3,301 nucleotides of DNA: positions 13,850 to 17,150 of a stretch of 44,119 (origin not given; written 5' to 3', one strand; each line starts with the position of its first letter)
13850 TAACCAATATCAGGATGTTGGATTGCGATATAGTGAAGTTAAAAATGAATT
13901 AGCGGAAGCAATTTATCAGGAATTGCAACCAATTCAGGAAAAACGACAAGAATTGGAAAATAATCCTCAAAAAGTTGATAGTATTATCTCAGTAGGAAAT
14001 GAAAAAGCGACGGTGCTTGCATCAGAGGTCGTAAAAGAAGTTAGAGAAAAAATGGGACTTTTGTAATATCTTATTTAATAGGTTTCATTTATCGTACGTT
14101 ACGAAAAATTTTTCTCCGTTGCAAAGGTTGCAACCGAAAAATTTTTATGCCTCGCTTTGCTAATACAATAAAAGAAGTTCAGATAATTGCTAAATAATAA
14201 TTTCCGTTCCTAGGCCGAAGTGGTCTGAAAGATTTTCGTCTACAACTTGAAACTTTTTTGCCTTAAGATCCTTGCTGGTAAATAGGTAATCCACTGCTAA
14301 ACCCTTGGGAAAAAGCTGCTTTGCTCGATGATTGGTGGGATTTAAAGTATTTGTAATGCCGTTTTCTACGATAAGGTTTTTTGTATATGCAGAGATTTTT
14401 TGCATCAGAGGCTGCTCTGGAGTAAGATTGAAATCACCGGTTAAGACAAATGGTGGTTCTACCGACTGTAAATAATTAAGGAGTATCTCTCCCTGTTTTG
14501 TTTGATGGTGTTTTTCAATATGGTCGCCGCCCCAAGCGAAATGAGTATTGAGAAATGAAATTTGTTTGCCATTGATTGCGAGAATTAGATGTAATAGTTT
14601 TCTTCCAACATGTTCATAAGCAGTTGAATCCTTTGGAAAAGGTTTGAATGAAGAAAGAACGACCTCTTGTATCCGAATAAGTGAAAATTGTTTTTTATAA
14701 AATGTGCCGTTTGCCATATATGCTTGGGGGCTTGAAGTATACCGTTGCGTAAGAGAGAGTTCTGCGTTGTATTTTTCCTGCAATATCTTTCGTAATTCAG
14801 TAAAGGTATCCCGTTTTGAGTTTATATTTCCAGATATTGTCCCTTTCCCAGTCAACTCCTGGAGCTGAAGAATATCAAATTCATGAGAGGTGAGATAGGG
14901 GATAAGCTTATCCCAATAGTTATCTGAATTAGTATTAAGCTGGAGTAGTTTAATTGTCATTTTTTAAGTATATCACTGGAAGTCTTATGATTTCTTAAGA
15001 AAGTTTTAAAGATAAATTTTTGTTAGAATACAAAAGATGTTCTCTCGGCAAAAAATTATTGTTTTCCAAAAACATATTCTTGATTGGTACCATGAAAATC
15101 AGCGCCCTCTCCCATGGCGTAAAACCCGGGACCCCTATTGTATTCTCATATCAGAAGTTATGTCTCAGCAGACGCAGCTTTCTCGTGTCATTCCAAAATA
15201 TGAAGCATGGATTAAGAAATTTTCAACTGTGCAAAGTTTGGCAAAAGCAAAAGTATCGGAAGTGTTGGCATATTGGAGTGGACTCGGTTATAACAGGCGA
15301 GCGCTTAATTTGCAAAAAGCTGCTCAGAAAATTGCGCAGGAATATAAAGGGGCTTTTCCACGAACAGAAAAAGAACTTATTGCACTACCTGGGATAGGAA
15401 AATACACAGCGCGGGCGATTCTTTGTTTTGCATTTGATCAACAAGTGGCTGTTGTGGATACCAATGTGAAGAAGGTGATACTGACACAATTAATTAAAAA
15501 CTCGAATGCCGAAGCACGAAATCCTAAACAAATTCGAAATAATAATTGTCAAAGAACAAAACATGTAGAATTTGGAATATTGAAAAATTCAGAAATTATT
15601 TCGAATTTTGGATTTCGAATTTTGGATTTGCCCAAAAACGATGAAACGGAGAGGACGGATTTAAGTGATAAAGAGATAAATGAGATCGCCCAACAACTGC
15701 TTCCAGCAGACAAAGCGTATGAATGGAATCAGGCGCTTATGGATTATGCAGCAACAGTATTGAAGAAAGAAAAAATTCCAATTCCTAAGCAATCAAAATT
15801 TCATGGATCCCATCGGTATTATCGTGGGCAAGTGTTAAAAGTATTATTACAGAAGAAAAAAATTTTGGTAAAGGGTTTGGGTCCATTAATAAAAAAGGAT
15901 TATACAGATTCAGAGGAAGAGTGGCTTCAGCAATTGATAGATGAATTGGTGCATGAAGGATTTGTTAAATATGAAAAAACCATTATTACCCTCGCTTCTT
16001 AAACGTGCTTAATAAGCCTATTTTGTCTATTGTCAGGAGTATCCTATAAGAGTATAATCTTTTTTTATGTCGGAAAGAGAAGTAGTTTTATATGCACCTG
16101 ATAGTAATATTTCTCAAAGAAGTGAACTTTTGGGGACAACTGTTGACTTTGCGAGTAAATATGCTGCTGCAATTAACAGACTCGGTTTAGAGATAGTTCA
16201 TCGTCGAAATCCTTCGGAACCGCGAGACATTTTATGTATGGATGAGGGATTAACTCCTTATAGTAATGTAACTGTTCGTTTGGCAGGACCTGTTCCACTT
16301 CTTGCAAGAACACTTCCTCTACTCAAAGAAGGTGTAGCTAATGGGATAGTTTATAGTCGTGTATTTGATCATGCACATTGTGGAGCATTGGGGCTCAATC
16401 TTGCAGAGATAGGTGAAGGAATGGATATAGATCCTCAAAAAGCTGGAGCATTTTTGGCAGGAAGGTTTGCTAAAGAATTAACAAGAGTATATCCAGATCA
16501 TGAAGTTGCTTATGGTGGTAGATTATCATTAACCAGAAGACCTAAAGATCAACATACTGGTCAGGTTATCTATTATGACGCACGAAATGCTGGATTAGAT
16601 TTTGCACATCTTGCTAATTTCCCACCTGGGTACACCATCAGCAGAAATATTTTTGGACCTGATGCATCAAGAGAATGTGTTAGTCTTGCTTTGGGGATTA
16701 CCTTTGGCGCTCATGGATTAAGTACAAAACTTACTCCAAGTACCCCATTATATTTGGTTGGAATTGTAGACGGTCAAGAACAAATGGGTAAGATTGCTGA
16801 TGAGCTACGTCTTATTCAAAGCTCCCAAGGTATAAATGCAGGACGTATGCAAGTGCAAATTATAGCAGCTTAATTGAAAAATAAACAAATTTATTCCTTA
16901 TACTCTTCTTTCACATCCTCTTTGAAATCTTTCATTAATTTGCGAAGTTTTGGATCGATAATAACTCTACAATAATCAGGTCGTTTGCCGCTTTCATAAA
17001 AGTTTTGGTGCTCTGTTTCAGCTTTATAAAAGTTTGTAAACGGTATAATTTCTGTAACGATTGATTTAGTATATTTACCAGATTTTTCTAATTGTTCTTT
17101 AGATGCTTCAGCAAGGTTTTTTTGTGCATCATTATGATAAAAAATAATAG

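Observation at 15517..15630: A 114-nt palindromic repeat element is inserted in frame (38 codons) in a MutY-like DNA glycosylase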

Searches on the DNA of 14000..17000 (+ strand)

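Call 66: search_rna_families(source=window, start=14000, end=17000, threshold=evalue, max_evalue=5)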
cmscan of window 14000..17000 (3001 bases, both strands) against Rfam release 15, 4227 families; matches with E-value up to 5: 1.
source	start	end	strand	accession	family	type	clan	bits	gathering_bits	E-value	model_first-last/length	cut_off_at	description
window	15507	15750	+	RF00023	tmRNA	Gene;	CL00001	12.2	47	0.042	48-314/374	no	transfer-messenger RNA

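Call 82: search_rna_families(sources=[L169, L172, L167, L168], threshold=evalue, max_evalue=1)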
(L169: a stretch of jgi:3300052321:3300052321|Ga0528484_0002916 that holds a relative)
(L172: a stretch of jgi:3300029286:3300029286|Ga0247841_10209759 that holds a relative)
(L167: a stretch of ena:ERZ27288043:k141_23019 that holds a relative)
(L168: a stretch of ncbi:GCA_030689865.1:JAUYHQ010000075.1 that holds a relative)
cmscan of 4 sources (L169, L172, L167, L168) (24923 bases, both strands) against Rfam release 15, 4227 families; matches with E-value up to 1: 11.
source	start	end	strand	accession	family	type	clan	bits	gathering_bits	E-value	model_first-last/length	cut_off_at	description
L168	2396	2626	+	RF00028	Intron_gpI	Intron;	-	93.5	50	3.6e-23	1-253/253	no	Group I catalytic intron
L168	3464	3535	-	RF00005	tRNA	Gene; tRNA;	CL00001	63.4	29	8.1e-12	1-71/71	no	tRNA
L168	3095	3162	-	RF04240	mir-4716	Gene; miRNA;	-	48.5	76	9.2e-08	1-84/84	no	mir-4716 microRNA precursor family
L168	3094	3163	-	RF03173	mir-4504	Gene; miRNA;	-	45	104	1.5e-06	1-92/92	no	mir-4504 microRNA precursor family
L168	4886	4952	+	RF03623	mir-1252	Gene; miRNA;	-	43.4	70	0.00014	1-65/65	no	mir-1252 microRNA precursor family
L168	3300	3375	-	RF00005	tRNA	Gene; tRNA;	CL00001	42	29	6.3e-06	1-71/71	no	tRNA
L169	5770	5897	-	RF04070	MIR6440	Gene; miRNA;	-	41.1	95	7.1e-05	1-108/108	no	MIR6440 microRNA precursor family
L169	5770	5897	+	RF04070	MIR6440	Gene; miRNA;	-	41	95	7.7e-05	1-108/108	no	MIR6440 microRNA precursor family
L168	3101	3155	-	RF03776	mir-2068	Gene; miRNA;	-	33.6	99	0.0005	1-68/68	no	mir-2068 microRNA precursor family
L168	3420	3506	-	RF01772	rnk_pseudo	Cis-reg; leader;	-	29.5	55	0.24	1-108/108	no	Pseudomonas rnk leader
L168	2674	2727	+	RF00714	MIR535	Gene; miRNA;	-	25.7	64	0.29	1-95/95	no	MIR535 microRNA precursor family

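Call 83: search_dna_similar(query=L169:5760-5930:+, collection=plasmids, mode=distant, max_rows=15)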
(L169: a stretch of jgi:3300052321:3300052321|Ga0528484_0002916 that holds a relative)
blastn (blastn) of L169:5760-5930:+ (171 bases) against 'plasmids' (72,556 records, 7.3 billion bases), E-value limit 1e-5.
No match.
